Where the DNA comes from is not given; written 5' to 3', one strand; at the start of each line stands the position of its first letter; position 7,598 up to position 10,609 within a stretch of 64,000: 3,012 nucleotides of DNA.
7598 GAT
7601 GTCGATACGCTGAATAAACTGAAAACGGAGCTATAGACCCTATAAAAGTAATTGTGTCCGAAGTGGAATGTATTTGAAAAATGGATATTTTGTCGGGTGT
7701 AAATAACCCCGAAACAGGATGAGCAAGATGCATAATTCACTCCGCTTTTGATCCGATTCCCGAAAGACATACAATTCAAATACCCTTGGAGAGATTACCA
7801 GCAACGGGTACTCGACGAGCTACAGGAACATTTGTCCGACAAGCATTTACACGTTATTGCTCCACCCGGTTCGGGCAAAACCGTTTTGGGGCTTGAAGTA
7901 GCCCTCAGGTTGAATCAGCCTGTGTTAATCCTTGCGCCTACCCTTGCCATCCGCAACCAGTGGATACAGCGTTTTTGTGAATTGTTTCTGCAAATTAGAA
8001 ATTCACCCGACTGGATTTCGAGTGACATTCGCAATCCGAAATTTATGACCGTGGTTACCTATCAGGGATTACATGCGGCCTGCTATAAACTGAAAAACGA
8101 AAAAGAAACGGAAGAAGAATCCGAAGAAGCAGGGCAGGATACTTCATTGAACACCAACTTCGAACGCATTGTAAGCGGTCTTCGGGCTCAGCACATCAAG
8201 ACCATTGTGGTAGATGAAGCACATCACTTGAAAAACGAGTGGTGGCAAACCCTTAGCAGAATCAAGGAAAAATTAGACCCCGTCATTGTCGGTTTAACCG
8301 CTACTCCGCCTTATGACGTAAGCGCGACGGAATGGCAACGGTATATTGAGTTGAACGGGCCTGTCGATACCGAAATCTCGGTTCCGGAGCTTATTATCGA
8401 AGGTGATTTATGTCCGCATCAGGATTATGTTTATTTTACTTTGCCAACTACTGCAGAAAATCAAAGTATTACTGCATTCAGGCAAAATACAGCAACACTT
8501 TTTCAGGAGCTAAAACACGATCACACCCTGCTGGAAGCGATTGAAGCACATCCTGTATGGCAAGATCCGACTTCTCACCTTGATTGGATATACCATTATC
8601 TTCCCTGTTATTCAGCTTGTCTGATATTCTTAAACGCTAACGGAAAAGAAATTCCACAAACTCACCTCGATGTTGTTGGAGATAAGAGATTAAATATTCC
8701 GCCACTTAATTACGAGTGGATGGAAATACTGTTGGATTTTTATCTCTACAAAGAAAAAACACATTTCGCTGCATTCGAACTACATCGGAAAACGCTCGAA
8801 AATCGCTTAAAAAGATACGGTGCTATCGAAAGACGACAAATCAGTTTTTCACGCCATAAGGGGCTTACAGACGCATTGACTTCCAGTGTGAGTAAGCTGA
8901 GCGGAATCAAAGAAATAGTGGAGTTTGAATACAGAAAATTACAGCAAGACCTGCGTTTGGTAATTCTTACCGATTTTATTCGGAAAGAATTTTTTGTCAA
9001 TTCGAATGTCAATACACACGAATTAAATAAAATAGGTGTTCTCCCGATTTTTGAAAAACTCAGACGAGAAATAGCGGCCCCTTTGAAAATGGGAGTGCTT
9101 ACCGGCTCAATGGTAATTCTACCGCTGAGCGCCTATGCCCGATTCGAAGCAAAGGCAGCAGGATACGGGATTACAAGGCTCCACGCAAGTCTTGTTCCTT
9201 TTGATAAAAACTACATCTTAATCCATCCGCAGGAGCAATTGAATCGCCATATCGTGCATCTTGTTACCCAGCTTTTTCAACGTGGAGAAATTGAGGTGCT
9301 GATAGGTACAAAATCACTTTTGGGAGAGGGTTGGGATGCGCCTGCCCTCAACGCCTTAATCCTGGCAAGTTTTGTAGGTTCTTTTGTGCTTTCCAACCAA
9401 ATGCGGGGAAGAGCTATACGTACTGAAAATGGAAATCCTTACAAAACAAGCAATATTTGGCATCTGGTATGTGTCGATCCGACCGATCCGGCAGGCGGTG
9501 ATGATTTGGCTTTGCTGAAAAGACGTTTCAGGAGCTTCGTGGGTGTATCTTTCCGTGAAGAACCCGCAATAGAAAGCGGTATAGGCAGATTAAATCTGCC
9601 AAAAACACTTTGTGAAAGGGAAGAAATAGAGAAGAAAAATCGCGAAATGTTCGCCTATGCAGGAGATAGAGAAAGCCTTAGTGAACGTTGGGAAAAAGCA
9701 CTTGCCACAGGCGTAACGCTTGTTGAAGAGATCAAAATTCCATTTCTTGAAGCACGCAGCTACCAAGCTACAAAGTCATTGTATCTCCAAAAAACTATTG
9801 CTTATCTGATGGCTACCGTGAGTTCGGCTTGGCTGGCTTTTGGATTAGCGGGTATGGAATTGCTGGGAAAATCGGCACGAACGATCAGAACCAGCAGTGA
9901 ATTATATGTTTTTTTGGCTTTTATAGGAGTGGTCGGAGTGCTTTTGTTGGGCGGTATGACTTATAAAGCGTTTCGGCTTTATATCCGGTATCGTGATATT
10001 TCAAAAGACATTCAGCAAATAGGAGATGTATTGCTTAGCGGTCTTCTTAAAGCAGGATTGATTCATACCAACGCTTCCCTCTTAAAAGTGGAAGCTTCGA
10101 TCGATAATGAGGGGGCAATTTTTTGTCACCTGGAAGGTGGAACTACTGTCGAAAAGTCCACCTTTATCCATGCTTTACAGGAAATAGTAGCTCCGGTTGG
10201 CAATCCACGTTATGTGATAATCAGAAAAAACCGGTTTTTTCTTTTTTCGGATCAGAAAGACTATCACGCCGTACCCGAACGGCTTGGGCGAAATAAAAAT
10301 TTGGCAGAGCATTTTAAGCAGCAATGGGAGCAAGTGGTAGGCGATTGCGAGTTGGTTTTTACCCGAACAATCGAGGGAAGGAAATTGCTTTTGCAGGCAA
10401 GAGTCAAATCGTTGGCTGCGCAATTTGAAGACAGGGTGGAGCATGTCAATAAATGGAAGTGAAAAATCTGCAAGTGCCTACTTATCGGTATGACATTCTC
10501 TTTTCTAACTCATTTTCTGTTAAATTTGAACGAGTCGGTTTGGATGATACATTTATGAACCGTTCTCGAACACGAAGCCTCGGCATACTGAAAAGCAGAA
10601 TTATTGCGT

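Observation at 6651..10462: Membrane-anchored DEAH-box SF2 helicase with unknown partner: candidate undescribed defence or DNA-surveillance module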

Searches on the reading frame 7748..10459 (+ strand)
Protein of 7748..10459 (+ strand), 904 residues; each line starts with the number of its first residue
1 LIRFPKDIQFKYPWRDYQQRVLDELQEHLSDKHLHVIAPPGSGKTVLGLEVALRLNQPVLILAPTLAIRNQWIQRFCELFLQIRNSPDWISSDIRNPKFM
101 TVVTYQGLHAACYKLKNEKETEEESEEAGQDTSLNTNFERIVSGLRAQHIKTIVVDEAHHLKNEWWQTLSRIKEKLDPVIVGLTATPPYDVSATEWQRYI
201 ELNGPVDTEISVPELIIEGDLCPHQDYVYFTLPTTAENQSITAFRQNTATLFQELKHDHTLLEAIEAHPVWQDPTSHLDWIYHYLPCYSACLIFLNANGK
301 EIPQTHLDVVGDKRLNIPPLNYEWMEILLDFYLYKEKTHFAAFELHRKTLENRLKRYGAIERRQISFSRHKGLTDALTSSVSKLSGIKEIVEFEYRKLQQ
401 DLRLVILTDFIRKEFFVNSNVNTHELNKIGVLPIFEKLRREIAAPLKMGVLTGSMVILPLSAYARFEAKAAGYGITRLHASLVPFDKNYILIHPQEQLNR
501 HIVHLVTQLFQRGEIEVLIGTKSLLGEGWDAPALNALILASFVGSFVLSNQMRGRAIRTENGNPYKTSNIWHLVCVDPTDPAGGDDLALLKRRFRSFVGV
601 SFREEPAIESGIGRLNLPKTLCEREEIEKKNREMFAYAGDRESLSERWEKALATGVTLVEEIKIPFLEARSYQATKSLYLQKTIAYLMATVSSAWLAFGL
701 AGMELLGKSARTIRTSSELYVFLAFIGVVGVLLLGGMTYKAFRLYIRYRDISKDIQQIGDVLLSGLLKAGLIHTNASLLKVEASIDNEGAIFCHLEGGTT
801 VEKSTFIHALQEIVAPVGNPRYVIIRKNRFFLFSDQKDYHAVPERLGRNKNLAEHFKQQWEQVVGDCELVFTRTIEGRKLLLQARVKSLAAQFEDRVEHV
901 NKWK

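Call 5: search_protein_families(library=pfam, proteins=[window:7748-10459:+], max_evalue=0.1)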
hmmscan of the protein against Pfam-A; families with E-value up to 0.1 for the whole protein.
window:7748-10459:+ (904 aa): 8 families
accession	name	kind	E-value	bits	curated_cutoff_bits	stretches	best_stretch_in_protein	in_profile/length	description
PF04851.21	ResIII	-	2.3e-22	80.1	22.5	1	12-188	2-163/164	Type III restriction enzyme, res subunit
PF00270.35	DEAD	-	8.9e-13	48.7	26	1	16-191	2-164/167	DEAD/DEAH box helicase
PF13401.12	AAA_22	-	4.8e-08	33.8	27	1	31-174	5-109/130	AAA domain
PF13191.12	AAA_16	-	6.1e-06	27.3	32.6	1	15-172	5-155/167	AAA ATPase domain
PF00176.29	SNF2-rel_dom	-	0.00027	20.6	24.9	1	57-187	52-163/290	SNF2-related domain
PF00271.37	Helicase_C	-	0.0012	19.5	23.5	1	506-559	57-109/110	Helicase conserved C-terminal domain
PF09848.15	SLFN-g3_helicase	-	0.0022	17.8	24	1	40-164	10-96/354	Schlafen group 3, DNA/RNA helicase domain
PF13245.12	AAA_19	-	0.052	14.2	25.1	0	27-181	7-123/134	AAA domain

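Call 6: search_protein_families(library=padloc, proteins=[window:7748-10459:+], max_evalue=0.1)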
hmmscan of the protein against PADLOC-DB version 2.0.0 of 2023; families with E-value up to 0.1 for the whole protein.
window:7748-10459:+ (904 aa): 12 families
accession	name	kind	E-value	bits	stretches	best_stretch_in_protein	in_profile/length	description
PDLC02707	PbeA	-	5.7e-13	46.3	2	11-259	250-482/672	PbeA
PDLC02704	PbeA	-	5.8e-09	33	1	5-257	250-485/682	PbeA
PDLC01439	typeIV_DinG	-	3.6e-08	30.5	1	9-75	11-78/575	CAS-IV-A; associated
PDLC02706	PbeA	-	1.4e-07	28.5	2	507-577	608-675/722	PbeA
PDLC01759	Cas3b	-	3.3e-05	20.8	1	17-57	216-256/711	-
PDLC01087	C3a187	-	0.00037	17.4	1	28-172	207-342/559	NERD+UvrD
PDLC04986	PDC-S28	-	0.00078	15.9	1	9-109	31-135/831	-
PDLC00182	HamB1|HamB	-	0.0041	13.5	0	487-545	360-416/719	DEAD-box helicase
PDLC02703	PbeA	-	0.0084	12.7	1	510-575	551-615/626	PbeA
PDLC00201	HamB2|HamB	-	0.012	12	0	492-538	358-402/721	DEAD-box helicase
PDLC02082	Cas3b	-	0.012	12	1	18-59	231-274/734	-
PDLC03928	PsyrT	-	0.02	11.2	0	135-161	128-154/689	-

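Call 8: search_protein_families(library=ncbifam, proteins=[window:7748-10459:+], max_evalue=0.1)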
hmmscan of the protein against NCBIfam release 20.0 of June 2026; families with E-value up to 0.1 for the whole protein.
window:7748-10459:+ (904 aa): 12 families
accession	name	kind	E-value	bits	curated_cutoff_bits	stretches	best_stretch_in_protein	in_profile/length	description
NF045503.1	repair_heli_XPB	equivalog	1.1e-08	34.1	610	1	11-110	181-282/548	DNA repair helicase XPB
NF010337.0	PRK13766.1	equivalog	2.8e-08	32.4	610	2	507-563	417-472/781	Hef nuclease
NF053632.1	heli_RadD_YejH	equivalog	0.0015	16.9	720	0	14-77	3-68/573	DNA repair helicase RadD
TIGR01484.1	HAD-SF-IIB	subfamily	0.0022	18.1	41.8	0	339-395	139-193/221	HAD-IIB family hydrolase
TIGR00595.1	priA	equivalog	0.0022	16.6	230.35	0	40-80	6-49/509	replication restart helicase PriA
TIGR02640.1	gas_vesic_GvpN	equivalog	0.0025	17.4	266.8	1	20-63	9-53/262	gas vesicle protein GvpN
TIGR00631.1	uvrb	equivalog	0.0041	15.4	750.1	0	17-80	13-78/658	excinuclease ABC subunit UvrB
NF003673.1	PRK05298.1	equivalog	0.0043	15.5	743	0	11-80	7-78/653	excinuclease ABC subunit UvrB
TIGR00643.1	recG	equivalog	0.011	14.5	659.4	0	18-187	240-396/629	ATP-dependent DNA helicase RecG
TIGR03600.1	phage_DnaB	exception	0.032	13.2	498.65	1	21-64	183-231/421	phage replicative helicase, DnaB family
NF004070.0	PRK05580.2-2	equivalog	0.049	11.7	921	0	16-80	199-269/729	primosomal protein N'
TIGR03117.2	cas_csf4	equivalog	0.053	11.7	400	0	15-84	130-204/800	type IV CRISPR-associated DEAD/DEAH-box helicase Csf4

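Call 9: search_solved_structures(query=window:7748-10459:+, max_evalue=0.01)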
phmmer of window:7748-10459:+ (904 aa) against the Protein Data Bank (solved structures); distinct sequences matched with E-value up to 0.01: 5.
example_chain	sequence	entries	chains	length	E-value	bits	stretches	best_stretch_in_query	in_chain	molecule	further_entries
6p66_A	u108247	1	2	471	5.4e-09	37.9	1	13-117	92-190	DNA repair protein RAD25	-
2fwr_A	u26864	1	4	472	5.5e-09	37.9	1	13-117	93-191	DNA repair protein RAD25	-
2fz4_A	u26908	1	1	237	2.1e-08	36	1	13-117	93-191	DNA repair protein RAD25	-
6p4f_A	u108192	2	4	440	2.7e-08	35.6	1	8-117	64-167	DNA-dependent ATPase XPBII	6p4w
5tnu_A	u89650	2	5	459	3.2e-08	35.4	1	8-117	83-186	DNA-dependent ATPase XPBII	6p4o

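Call 10: find_homologous_proteins(query=window:7748-10459:+)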
Query window:7748-10459:+ (904 aa): 5855 proteins with E <= 0.001 among 8000 candidates; the best 120 are listed.
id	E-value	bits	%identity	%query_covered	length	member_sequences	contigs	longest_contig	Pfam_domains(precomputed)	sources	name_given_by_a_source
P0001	0.0e+0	2072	100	100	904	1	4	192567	PF00270.36,PF13401.13,PF04851.22,PF13191.13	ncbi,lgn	-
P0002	0.0e+0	1521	72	100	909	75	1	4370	PF00270.36,PF13401.13,PF04851.22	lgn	-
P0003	0.0e+0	1516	71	100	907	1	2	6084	PF00270.36,PF13401.13,PF04851.22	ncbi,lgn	-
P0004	0.0e+0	1515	71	100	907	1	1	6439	PF00270.36,PF13401.13,PF04851.22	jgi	-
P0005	0.0e+0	1514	71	100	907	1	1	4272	PF00270.36,PF13401.13,PF04851.22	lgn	-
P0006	0.0e+0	1514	72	100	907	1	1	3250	PF00270.36,PF13401.13,PF04851.22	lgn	-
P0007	0.0e+0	1511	71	100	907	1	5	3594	PF00270.36,PF13401.13,PF04851.22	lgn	-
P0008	0.0e+0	1506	71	100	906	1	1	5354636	PF00270.36,PF13401.13,PF04851.22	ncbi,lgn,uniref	ncbi:DEAD/DEAH box helicase family protein [Sphingobacterium sp. R2]|uniref:DEAD/DEAH box helicase f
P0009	0.0e+0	1506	71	100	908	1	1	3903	PF00270.36,PF13401.13,PF04851.22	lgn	-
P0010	0.0e+0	1506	71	100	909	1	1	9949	PF00270.36,PF13401.13,PF04851.22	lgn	-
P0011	0.0e+0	1504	70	100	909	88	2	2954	PF00270.36,PF13401.13,PF04851.22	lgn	-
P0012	0.0e+0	1504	71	100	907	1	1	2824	PF00270.36,PF04851.22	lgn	-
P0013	0.0e+0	1502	70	100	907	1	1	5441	PF00270.36,PF00176.30,PF13401.13,PF04851.22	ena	-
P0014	0.0e+0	1500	70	100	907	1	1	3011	PF00270.36,PF13401.13,PF04851.22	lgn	-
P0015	0.0e+0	1500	71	100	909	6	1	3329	PF00270.36,PF13401.13,PF04851.22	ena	-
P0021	0.0e+0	1498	70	100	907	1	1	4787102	PF00270.36,PF13401.13,PF04851.22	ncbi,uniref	ncbi:DEAD/DEAH box helicase family protein [Marivirga tractuosa]|uniref:DEAD/DEAH box helicase famil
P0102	0.0e+0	1457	68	100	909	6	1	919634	PF00270.36,PF00176.30,PF13401.13,PF04851.22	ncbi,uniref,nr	ncbi:DEAD/DEAH box helicase family protein [Flavihumibacter sp. RY-1]|uniref:DEAD/DEAH box helicase 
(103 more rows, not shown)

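Call 11: find_encoding_contigs(protein=P0008, flank=10000, max_places=2)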
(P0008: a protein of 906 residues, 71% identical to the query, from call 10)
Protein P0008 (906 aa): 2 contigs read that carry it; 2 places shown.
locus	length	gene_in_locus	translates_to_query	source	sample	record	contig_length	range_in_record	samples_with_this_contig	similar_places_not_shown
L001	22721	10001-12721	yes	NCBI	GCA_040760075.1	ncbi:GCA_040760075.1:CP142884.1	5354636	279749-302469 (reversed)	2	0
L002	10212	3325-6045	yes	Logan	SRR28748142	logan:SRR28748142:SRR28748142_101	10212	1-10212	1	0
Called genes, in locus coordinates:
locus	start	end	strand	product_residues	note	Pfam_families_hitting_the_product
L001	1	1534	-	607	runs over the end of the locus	PF14849:YidC_periplas, PF02096:60KD_IMP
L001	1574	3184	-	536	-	PF06418:CTP_synth_N, PF00117:GATase, PF07722:Peptidase_C26 (weak)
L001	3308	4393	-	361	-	PF06452:CBM9_1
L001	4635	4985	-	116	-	PF01245:Ribosomal_L19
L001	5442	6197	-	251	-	PF12704:MacB_PCD (weak), PF02687:FtsX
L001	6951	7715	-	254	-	PF13495:Phage_int_SAM_4, PF00589:Phage_integrase, PF22823:MrpR_C_cat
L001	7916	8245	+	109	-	-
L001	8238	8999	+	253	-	-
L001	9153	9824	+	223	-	-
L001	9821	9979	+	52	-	-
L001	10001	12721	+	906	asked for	PF00270:DEAD, PF04851:ResIII, PF13401:AAA_22 (faint)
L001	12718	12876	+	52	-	-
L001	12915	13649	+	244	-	PF00882:Zn_dep_PLPC, PF13803:DUF4184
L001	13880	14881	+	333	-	PF18144:SMODS (faint)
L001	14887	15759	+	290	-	PF18159:S_4TM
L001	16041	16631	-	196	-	-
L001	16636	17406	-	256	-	PF03432:Relaxase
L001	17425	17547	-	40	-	-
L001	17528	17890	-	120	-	PF21983:NikA-like, PF05713:MobC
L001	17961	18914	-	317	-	PF13155:Toprim_2 (weak)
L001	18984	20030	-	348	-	PF13481:AAA_25 (weak)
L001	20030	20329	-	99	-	PF12728:HTH_17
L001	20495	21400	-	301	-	-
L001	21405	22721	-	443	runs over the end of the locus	PF13102:Phage_int_SAM_5, PF00589:Phage_integrase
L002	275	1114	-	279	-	PF13495:Phage_int_SAM_4, PF00589:Phage_integrase, PF22823:MrpR_C_cat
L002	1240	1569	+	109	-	-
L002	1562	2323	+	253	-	-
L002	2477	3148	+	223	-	-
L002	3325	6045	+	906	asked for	PF00270:DEAD, PF04851:ResIII, PF13401:AAA_22 (faint)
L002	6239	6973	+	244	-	PF00882:Zn_dep_PLPC, PF13803:DUF4184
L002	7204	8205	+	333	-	PF18144:SMODS (faint)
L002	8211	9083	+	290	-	PF18159:S_4TM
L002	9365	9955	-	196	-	-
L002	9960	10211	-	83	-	?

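Call 12: find_encoding_contigs(protein=P0021, flank=10000, max_places=2)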
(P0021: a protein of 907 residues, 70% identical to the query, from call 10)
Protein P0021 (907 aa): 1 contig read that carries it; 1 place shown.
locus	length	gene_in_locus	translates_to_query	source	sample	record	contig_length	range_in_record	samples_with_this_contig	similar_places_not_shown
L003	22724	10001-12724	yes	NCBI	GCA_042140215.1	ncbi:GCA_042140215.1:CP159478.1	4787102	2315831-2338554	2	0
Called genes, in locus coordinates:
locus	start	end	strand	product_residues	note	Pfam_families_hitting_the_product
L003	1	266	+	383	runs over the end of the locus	PF14319:Zn_Tnp_IS91, PF01446:Rep_1 (faint), PF04986:Y2_Tnp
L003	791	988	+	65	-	PF13443:HTH_26, PF01381:HTH_3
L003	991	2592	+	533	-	PF12161:HsdM_N (weak), PF02384:N6_Mtase, PF07669:Eco57I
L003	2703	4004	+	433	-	PF01420:Methylase_S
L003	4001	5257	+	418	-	PF00005:ABC_tran (faint), PF13304:AAA_21 (weak)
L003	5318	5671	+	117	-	-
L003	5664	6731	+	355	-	-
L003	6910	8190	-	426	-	PF00078:RVT_1, PF08388:GIIM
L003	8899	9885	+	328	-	-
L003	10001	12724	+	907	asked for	PF00270:DEAD, PF04851:ResIII, PF13401:AAA_22 (faint)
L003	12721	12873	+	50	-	-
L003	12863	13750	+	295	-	PF02311:AraC_binding (weak), PF00165:HTH_AraC (faint), PF12833:HTH_18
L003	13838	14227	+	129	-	-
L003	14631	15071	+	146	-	PF01551:Peptidase_M23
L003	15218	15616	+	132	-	-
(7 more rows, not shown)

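Call 13: find_encoding_contigs(protein=P0102, flank=10000, max_places=2)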
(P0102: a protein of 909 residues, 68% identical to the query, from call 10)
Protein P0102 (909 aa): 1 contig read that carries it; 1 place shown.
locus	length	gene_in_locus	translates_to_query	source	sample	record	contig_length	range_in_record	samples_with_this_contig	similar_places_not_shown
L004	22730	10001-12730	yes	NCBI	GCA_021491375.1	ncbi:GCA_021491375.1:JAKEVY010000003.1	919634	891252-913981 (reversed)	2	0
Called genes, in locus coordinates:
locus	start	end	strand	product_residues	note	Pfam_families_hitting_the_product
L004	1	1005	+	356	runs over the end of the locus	PF24684:Vgb_lyase (faint), PF07494:Reg_prop (weak)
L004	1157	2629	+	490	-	-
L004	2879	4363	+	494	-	PF20154:LNT_N, PF00795:CN_hydrolase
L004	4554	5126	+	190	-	-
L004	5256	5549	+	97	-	PF10067:DUF2306 (weak)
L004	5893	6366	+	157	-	-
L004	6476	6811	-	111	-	-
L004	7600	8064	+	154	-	-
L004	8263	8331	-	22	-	-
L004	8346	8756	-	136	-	PF00665:rve (weak)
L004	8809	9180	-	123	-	PF02796:HTH_7 (weak)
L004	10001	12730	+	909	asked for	PF00176:SNF2-rel_dom (faint), PF00270:DEAD, PF04851:ResIII, PF13401:AAA_22 (faint)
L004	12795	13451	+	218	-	PF18089:DAPG_hydrolase (faint)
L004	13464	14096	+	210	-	-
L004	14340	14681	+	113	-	PF19067:DUF5763 (weak)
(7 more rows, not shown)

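Call 16: find_related_loci(query=window:7748-10459:+, collection=genome_contigs, flank=10000)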
Query window:7748-10459:+ (904 aa) in genome_contigs; peptide patterns used: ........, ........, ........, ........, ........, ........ (x = any residue, [..] = any of these).
316 stretches matched a pattern; 310 encode a relative of the query (tblastn E <= 1e-3); the best 80 are kept; 80 distinct loci.
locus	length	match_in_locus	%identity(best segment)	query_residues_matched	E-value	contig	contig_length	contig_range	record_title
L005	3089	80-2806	70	1-904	0e+0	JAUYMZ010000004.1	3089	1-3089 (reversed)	MAG: Bacteroidota bacterium isolate C3_concoct.bin.81 C3_k141_31850, whole genome shotgun sequence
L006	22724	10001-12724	70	1-904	0e+0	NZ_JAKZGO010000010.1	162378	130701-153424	Belliella alkalica strain DSM 111903 scaffold_9, whole genome shotgun sequence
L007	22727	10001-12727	70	1-904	0e+0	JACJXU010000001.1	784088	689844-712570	MAG: Chitinophagales bacterium isolate HK-STAS-BACT-20 HK-STAS-BACT-20_1, whole genome shotgun sequence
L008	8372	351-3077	71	1-904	0e+0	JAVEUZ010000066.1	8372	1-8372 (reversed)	MAG: Flavobacteriaceae bacterium isolate BF4_104 NODE_28538_length_8372_cov_6.468648_Biofilm4, whole genome shotgun sequ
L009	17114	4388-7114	70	1-904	0e+0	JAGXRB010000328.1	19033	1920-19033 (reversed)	MAG: Bacteroidetes bacterium isolate CROMO_A_64 c_000000848003, whole genome shotgun sequence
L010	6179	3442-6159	71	4-904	0e+0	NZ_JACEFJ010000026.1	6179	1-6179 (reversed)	Pararhodonellum marinum strain SW124 26, whole genome shotgun sequence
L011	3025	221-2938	69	1-904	0e+0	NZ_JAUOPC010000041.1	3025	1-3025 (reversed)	Cyclobacterium sp. 1_MG-2023 strain I3M17 BOPPOMNC_41, whole genome shotgun sequence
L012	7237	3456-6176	69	1-904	0e+0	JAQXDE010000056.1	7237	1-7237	MAG: Saprospiraceae bacterium isolate cluster4_bin.60 k119_806779, whole genome shotgun sequence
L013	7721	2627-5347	69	1-904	0e+0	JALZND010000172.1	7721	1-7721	MAG: Bacteroidota bacterium isolate MSU bin76 SD1457_NODE_2429_length_7721_cov_1.107717, whole genome shotgun sequence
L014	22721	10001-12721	69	1-904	0e+0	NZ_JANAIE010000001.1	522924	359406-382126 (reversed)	Profundicola chukchiensis strain KMM 9724 NODE_1_length_522924_cov_183.923048, whole genome shotgun sequence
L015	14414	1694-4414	70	4-904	0e+0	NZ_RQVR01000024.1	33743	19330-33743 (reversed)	Flavobacterium macacae strain YIM 102600 Scaffold24, whole genome shotgun sequence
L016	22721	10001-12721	70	1-904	0e+0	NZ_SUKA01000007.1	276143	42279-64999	Sphingobacterium alkalisoli strain Y3L14 Scaffold7, whole genome shotgun sequence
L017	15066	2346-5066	68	1-904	0e+0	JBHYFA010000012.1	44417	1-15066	MAG: Schleiferiaceae bacterium isolate CCAP1475_9_bin-002 CCAP1475_9_bin-002_c12, whole genome shotgun sequence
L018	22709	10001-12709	69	1-904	0e+0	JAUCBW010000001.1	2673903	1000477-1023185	MAG: Flavobacteriaceae bacterium isolate R4x_68d_np_Bin1.6 contig_1301, whole genome shotgun sequence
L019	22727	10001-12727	68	1-904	0e+0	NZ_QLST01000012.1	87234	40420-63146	Flavobacterium tibetense strain YH5 YH5_scaffold12, whole genome shotgun sequence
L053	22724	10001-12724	60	2-903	0e+0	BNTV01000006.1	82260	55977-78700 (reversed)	Bacteroidia bacterium MS502-39 DNA, sequence006, whole genome shotgun sequence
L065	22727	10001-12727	70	1-904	0e+0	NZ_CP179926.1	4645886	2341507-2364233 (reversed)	Pedobacter sp. MW01-1-1 chromosome, complete genome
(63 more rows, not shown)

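Call 37: search_protein_families(library=pfam, alignment_id=A2, max_evalue=0.00001)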
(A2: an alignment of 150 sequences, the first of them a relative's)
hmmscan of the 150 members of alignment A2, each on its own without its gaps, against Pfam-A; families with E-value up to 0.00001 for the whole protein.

A. member 1, L001:7916-8242:+ (109 aa): 0 families

B. families by the number of members that match (of 150 scanned): 188 families (the first 25 are shown)
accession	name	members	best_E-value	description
PF13715.12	CarbopepD_reg_2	4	7.7e-21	CarboxypepD_reg-like domain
PF13620.12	CarboxypepD_reg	4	4.7e-12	Carboxypeptidase regulatory-like domain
PF14905.12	OMP_b-brl_3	3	6e-118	Outer membrane protein beta-barrel family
PF00593.30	TonB_dep_Rec_b-barrel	3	3.2e-29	TonB dependent receptor-like, beta-barrel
PF13424.12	TPR_12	3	2.9e-17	Tetratricopeptide repeat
PF13803.12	DUF4184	2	4.9e-73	Domain of unknown function (DUF4184)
PF16347.10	SGSH_C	2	1.1e-65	N-sulphoglucosamine sulphohydrolase, C-terminal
PF00884.28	Sulfatase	2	1.3e-64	Sulfatase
PF16363.11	GDP_Man_Dehyd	2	2e-60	GDP-mannose 4,6 dehydratase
PF00005.33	ABC_tran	2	3.1e-60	ABC transporter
PF01370.27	Epimerase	2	5.3e-54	NAD dependent epimerase/dehydratase family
PF09603.15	Fib_succ_major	2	5.8e-44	Fibrobacter succinogenes major domain (Fib_succ_major)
PF04851.21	ResIII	2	8.4e-43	Type III restriction enzyme, res subunit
PF00515.34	TPR_1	2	5.2e-33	Tetratricopeptide repeat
PF22744.3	Toast-rack_PspC-Cterm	2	1e-31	ToastRack found in some PspC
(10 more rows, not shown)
